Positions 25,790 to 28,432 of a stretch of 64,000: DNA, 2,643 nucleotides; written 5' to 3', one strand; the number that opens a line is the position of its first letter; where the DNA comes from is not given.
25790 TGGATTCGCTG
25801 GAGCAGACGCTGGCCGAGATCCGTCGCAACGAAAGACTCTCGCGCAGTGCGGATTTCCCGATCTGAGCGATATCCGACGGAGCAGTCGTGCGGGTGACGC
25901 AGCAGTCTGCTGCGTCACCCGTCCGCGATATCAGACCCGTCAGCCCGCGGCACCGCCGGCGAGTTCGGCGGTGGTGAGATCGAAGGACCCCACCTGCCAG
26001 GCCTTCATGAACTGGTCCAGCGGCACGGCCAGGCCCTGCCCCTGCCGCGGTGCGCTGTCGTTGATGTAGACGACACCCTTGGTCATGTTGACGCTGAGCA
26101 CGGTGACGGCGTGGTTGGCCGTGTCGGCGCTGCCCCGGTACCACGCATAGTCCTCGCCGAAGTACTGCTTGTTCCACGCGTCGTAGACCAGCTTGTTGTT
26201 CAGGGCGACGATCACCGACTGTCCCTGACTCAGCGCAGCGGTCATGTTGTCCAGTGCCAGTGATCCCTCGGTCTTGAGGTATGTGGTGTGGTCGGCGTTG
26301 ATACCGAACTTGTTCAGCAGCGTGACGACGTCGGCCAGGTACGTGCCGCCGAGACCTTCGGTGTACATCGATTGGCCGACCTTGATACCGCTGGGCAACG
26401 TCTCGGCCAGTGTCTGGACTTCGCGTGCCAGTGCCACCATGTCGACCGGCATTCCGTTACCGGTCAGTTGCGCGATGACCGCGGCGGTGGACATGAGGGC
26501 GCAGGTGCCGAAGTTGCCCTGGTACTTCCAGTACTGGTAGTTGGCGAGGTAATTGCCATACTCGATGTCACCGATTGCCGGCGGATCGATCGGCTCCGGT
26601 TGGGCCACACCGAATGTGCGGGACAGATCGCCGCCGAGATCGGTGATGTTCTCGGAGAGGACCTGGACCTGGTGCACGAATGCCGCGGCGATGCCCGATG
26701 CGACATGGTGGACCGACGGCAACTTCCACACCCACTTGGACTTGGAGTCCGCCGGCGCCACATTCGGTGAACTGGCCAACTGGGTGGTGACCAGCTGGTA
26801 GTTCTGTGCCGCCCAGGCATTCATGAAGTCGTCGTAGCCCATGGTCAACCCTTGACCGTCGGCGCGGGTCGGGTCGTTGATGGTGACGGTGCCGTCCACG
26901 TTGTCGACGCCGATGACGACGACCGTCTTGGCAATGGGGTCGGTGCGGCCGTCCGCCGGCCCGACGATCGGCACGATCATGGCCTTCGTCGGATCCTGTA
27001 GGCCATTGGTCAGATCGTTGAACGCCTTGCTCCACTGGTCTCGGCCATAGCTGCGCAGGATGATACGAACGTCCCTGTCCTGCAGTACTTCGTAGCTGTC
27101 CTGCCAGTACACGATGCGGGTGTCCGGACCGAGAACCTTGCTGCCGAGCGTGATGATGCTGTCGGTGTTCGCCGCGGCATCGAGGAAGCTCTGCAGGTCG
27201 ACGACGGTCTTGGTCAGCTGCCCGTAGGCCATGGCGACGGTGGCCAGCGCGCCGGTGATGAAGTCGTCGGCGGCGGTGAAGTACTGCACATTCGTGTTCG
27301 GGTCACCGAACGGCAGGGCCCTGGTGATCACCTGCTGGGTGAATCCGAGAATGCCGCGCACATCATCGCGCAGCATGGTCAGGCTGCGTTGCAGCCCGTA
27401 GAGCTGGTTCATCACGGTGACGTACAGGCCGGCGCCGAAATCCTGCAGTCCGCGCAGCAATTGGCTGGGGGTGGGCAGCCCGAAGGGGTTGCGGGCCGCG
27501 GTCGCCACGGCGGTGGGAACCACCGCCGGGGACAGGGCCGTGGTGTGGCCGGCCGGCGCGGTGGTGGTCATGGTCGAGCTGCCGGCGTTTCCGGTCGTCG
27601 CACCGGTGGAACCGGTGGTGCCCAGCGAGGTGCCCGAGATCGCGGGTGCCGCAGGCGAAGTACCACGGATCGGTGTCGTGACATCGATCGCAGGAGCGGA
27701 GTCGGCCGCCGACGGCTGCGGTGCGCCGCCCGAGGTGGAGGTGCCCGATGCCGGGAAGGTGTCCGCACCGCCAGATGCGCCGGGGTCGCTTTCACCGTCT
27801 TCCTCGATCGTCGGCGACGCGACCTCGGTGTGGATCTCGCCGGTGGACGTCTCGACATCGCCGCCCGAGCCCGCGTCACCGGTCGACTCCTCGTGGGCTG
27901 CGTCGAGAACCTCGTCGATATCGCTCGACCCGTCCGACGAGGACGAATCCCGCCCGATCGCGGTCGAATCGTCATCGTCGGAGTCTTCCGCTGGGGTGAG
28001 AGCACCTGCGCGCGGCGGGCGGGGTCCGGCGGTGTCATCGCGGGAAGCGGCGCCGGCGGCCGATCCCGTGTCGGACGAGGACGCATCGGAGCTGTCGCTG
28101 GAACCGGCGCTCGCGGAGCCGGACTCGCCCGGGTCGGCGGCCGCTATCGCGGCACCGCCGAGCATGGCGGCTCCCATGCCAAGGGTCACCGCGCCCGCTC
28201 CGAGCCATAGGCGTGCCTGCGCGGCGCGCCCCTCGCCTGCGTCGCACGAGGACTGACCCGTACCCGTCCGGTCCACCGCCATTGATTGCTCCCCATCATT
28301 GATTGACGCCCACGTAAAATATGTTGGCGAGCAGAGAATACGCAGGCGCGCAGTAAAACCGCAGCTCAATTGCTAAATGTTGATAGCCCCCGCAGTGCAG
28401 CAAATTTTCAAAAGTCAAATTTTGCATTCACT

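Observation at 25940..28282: Large secreted protein with ~250-aa acidic Ser/Asp/Gly/Thr linker and tandem papain-like domains, the first apparently a dead copy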

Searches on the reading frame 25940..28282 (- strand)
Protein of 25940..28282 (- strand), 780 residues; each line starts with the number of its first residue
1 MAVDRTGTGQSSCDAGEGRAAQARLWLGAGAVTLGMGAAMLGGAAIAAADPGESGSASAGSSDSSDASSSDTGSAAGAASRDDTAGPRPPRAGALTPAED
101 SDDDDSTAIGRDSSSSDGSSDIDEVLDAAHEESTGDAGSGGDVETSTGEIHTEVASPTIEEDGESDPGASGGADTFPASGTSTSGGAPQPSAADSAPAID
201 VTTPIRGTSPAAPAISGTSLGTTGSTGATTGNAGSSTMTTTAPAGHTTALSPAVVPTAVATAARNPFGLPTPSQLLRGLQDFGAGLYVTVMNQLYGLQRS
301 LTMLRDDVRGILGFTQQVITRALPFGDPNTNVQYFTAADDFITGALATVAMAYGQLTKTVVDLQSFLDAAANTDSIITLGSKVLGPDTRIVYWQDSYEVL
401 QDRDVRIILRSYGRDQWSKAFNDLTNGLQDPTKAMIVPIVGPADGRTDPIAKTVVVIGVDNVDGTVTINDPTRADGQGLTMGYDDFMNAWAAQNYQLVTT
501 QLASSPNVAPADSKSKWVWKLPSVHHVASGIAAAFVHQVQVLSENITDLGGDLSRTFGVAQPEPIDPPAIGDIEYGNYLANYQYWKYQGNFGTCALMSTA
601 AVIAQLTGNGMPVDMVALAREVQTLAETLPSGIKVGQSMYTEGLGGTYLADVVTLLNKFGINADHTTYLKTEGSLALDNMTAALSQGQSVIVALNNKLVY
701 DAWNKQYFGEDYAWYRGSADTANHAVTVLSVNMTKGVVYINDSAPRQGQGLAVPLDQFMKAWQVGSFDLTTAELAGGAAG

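Call 3: search_protein_families(library=pfam, proteins=[window:25940-28282:-], max_evalue=10)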
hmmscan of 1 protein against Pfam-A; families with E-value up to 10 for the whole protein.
window:25940-28282:- (780 aa): 3 families
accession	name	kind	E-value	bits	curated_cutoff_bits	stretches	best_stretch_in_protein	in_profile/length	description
PF13529.12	Peptidase_C39_2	-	0.00093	20.2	24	1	588-744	8-143/143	Peptidase_C39 like family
PF09778.15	Guanylate_cyc_2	-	0.017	14.9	28.1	1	672-764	109-202/212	Guanylylate cyclase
PF21467.3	BetaGal_gal-bd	-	0.055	14.1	27.3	1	712-742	1-34/62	Beta-galactosidase, galactose-binding domain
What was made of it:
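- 25958..26566 (-): Residues 573-775. Module 2 (D2), a papain-like fold with a complete catalytic set. Pfam PF13529 at residues 588-744, E 9e-4, below the cut-off (call 3).
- On Pfam PF13529 Peptidase_C39_2: 20.2 bits, E 9.3e-4, residues 588-744 (call 3).
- On Peptidase C70 (AvrRpt2); one homologue is so named in UniRef: No Pfam C70 hit (call 3).
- Closest known: Pfam PF13529 Peptidase_C39_2. Same: It is the only sequence-profile match (residues 588-744, call 3).
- Pfam membership is sub-threshold (call 3). No recognisable wall-binding domain is present (call 3). The only sequence-profile match is to a peptidase family (call 3).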

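Call 4: search_protein_families(library=ncbifam, proteins=[window:25940-28282:-], max_evalue=10)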
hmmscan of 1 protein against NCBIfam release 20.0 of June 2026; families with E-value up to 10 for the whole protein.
window:25940-28282:- (780 aa): 0 families
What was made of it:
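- Tried and rejected: The NCBIfam scan gave no family (call 4).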

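Call 5: search_solved_structures(query=window:25940-28282:-, max_evalue=10, show_alignments=2)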
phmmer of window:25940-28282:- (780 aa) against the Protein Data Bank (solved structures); distinct sequences matched with E-value up to 10: 0.

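Call 6: find_homologous_proteins(query=window:25940-28282:-)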
Query window:25940-28282:- (780 aa): 39 proteins with E <= 0.001 among 8000 candidates.
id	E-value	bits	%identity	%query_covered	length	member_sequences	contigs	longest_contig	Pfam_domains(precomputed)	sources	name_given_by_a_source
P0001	0.0e+0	1586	91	100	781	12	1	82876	PF13529.14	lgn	-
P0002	0.0e+0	1146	71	100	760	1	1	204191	PF13529.14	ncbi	ncbi:hypothetical protein [Mycobacterium sp. C31M]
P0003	0.0e+0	1104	70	98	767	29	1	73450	PF13529.14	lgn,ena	-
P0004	0.0e+0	1041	65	100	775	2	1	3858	PF13529.14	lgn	-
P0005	0.0e+0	1025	65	95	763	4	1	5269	PF13529.14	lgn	-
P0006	1.5e-286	971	68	77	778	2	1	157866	PF13529.14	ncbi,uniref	ncbi:hypothetical protein ACTJJE_18115 [Mycolicibacterium sp. 22603]|uniref:hypothetical protein n=1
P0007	9.2e-284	962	62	100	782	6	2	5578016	PF13529.14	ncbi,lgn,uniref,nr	ncbi:hypothetical protein O6072_18495 [Mycolicibacterium neoaurum]|uniref:hypothetical protein n=1 T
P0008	2.3e-281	954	60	100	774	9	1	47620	PF13529.14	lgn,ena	-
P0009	2.5e-280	950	59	100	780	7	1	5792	PF13529.14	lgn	-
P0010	4.4e-280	950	57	100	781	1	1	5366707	PF13529.14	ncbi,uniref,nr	ncbi:hypothetical protein [Arthrobacter sp. SLBN-53]|uniref:hypothetical protein n=1 Tax=Arthrobacte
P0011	6.3e-272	923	59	100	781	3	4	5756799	PF13529.14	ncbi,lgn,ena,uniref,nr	ncbi:hypothetical protein MN2019_11365 [Mycolicibacterium neoaurum]|uniref:hypothetical protein n=1 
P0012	7.5e-192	658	53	76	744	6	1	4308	-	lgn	-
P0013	2.1e-189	650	58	66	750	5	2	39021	-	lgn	-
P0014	4.8e-189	649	57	66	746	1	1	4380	-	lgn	-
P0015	3.0e-187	643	58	65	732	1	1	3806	PF13529.14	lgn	-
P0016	4.1e-187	642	54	73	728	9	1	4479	PF13529.14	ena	-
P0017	9.1e-185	634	24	35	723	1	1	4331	PF13529.14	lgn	-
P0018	1.6e-184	634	24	31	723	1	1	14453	PF13529.14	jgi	-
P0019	5.7e-182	625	23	35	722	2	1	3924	PF13529.14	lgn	-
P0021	1.7e-181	624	23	35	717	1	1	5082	PF13529.14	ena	-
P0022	6.1e-172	592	55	65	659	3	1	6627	PF13529.14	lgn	-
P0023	1.4e-158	548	46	78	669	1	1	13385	PF13529.14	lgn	-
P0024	5.8e-156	539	49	65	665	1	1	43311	PF13529.14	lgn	-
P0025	1.2e-155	538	51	65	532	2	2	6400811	PF13529.14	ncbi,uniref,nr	ncbi:hypothetical protein [Mycolicibacterium helvum]|uniref:hypothetical protein n=1 Tax=Mycolicibac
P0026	7.4e-155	536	46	75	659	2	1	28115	PF13529.14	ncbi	ncbi:hypothetical protein [Mycolicibacterium sp. CBM1]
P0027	1.8e-154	534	47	64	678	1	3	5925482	PF13529.14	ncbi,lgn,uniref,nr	ncbi:hypothetical protein [Mycolicibacterium aichiense]|uniref:Papain-like cysteine protease AvrRpt2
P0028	6.7e-153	529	47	65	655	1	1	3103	PF13529.14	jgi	jgi:hypothetical protein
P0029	3.5e-152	527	46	65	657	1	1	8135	PF13529.14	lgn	-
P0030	1.4e-149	518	46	71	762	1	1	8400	PF13529.14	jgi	jgi:hypothetical protein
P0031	5.9e-145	503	48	65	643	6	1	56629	PF13529.14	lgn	-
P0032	1.4e-143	498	47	65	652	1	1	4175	PF13529.14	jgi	jgi:hypothetical protein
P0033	2.3e-141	491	40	97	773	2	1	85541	PF13529.14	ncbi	ncbi:hypothetical protein ACWDUN_26330 [Mycobacterium sp. NPDC003323]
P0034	2.6e-140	487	47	66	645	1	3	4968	PF13529.14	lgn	-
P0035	1.8e-138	481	46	67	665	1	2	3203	PF13529.14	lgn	-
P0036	1.3e-132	462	42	98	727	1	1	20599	PF13529.14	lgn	-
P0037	1.2e-131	459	41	77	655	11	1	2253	PF13529.14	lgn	-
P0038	1.5e-123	432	41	82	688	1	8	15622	PF13529.14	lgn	-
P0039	6.6e-120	420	40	75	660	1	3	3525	PF13529.14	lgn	-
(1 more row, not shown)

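Call 19: find_encoding_contigs(protein=P0007, flank=8000, max_places=2)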
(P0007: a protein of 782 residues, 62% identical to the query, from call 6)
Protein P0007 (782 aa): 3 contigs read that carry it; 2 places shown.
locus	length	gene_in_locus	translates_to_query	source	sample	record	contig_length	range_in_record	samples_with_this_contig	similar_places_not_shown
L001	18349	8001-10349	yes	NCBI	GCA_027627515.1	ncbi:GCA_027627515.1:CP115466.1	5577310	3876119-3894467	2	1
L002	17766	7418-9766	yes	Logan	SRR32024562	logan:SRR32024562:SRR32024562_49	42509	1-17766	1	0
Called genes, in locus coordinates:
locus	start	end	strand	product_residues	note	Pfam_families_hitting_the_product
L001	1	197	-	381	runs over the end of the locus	PF00108:Thiolase_N, PF00109:ketoacyl-synt (weak), PF02803:Thiolase_C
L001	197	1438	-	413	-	PF02515:CoA_transf_3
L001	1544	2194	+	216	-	PF00440:TetR_N (weak)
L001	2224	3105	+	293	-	PF06966:DUF1295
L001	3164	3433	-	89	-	-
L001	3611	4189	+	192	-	PF00440:TetR_N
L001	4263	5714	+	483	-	PF04228:Zn_peptidase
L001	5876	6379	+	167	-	PF14230:DUF4333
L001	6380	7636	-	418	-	PF00909:Ammonium_transp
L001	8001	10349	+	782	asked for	PF13529:Peptidase_C39_2 (weak)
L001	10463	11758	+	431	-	-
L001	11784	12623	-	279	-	PF00106:adh_short, PF08659:KR, PF13561:adh_short_C2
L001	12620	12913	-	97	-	-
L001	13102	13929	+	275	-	PF00376:MerR (weak), PF13411:MerR_1, PF09278:MerR-DNA-bind, PF06445:GyrI-like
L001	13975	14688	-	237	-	-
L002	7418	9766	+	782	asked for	PF13529:Peptidase_C39_2 (weak)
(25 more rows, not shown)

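Call 20: find_encoding_contigs(protein=P0027, flank=8000, max_places=2)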
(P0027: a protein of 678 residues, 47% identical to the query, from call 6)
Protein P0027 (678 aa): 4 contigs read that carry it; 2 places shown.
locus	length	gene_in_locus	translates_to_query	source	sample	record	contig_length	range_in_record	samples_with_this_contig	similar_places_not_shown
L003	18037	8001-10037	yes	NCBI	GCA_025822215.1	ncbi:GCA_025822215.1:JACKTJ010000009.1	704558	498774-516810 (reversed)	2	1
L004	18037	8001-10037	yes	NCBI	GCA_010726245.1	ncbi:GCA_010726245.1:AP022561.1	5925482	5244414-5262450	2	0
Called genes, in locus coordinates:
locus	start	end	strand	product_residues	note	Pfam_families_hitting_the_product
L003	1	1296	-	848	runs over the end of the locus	PF02861:Clp_N, PF13191:AAA_16 (weak), PF23569:NBD_SMAX1, PF00004:AAA, PF17871:AAA_lid_9, PF07724:AAA_2, PF07728:AAA_5, PF10431:ClpB_D2-small, +6 more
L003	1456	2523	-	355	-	PF13433:Peripla_BP_5, PF13458:Peripla_BP_6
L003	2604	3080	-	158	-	PF01047:MarR, PF12802:MarR_2, PF12840:HTH_20 (weak)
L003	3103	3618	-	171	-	PF06496:DUF1097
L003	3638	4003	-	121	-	PF21006:NHase_beta_N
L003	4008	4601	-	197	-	PF02979:NHase_alpha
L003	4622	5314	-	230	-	PF21006:NHase_beta_N, PF02211:NHase_beta_C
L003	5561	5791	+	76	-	PF09489:CbtB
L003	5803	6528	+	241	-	PF09490:CbtA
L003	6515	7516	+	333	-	PF03069:FmdA_AmdA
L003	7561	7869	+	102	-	-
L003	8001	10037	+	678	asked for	PF13529:Peptidase_C39_2 (faint)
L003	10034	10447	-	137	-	-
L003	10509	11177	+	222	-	PF11139:SfLAP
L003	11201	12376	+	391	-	PF00042:Globin, PF00970:FAD_binding_6, PF00175:NAD_binding_1 (weak)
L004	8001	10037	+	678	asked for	PF13529:Peptidase_C39_2 (faint)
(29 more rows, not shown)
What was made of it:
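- On Pfam PF13529 Peptidase_C39_2: Precomputed hits on homologues are flagged weak or faint (calls 19, 20).
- Tried and rejected: The neighbours differ between M. neoaurum and M. aichiense (calls 19, 20).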

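Call 60: find_encoding_contigs(protein=window:25940-28282:-, flank=2000, max_places=3)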
Protein window:25940-28282:- (780 aa): 5 contigs read that carry it; 2 places shown.
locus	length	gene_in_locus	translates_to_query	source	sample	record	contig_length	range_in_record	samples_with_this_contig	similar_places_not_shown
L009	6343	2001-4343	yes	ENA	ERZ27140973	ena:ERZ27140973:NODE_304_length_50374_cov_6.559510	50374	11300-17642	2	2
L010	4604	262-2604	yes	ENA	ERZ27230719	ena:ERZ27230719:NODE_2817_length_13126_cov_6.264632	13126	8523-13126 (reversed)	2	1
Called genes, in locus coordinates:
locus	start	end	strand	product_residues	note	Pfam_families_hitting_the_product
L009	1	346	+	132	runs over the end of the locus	PF14230:DUF4333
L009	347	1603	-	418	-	PF00909:Ammonium_transp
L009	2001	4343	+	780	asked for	PF13529:Peptidase_C39_2 (weak)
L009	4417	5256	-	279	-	PF00106:adh_short, PF08659:KR, PF13460:NAD_binding_10 (weak), PF13561:adh_short_C2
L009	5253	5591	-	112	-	PF12680:SnoaL_2 (faint)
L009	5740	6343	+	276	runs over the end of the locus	PF00376:MerR (weak), PF13411:MerR_1, PF09278:MerR-DNA-bind, PF06445:GyrI-like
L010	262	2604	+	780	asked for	PF13529:Peptidase_C39_2 (weak)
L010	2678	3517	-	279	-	PF00106:adh_short, PF08659:KR, PF13460:NAD_binding_10 (weak), PF13561:adh_short_C2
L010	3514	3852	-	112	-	PF12680:SnoaL_2 (faint)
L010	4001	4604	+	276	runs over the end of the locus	PF00376:MerR (weak), PF13411:MerR_1, PF09278:MerR-DNA-bind, PF06445:GyrI-like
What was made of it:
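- Checked: Public metagenome assemblies call exactly the same 780-aa product (call 60).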

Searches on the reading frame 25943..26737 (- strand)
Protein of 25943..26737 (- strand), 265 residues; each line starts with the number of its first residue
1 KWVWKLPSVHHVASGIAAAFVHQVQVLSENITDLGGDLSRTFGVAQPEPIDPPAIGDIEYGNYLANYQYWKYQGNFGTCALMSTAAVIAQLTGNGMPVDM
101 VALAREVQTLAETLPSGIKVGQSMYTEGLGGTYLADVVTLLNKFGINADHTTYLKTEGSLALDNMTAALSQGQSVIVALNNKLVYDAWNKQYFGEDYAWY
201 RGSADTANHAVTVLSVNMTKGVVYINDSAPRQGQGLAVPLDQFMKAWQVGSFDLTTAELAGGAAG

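Call 75: find_homologous_proteins(query=A6, max_evalue=0.00001)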
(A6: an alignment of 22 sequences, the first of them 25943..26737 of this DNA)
Query A6 (22 sequences) (265 aa, profile of the alignment): 24 proteins with E <= 0.00001 among 8000 candidates.
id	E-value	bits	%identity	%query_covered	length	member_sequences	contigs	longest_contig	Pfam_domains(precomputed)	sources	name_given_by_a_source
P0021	4.2e-124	433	52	97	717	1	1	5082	PF13529.14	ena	-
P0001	3.4e-120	420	99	100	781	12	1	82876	PF13529.14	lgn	-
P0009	3.4e-119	417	76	100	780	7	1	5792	PF13529.14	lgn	-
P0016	4.5e-119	416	52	97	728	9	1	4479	PF13529.14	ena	-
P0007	9.4e-119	415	78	100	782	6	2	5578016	PF13529.14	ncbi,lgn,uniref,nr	ncbi:hypothetical protein O6072_18495 [Mycolicibacterium neoaurum]|uniref:hypothetical protein n=1 T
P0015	2.0e-118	414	53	97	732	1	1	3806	PF13529.14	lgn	-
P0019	3.0e-118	414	53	97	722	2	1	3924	PF13529.14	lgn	-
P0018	3.9e-118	413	53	97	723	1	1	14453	PF13529.14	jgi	-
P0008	4.0e-118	413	76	100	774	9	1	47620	PF13529.14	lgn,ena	-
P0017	2.2e-117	411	52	98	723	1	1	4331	PF13529.14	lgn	-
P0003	2.8e-117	410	88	100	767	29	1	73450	PF13529.14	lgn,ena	-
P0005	4.9e-117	410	83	100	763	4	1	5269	PF13529.14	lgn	-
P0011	7.2e-117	409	72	100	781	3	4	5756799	PF13529.14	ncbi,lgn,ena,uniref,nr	ncbi:hypothetical protein MN2019_11365 [Mycolicibacterium neoaurum]|uniref:hypothetical protein n=1 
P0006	1.1e-116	409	76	100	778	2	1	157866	PF13529.14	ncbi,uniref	ncbi:hypothetical protein ACTJJE_18115 [Mycolicibacterium sp. 22603]|uniref:hypothetical protein n=1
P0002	1.3e-116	408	89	100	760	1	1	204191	PF13529.14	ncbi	ncbi:hypothetical protein [Mycobacterium sp. C31M]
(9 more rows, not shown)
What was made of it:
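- Tried and rejected: With a module 2 alignment it returned mostly the already known fused proteins (call 75).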
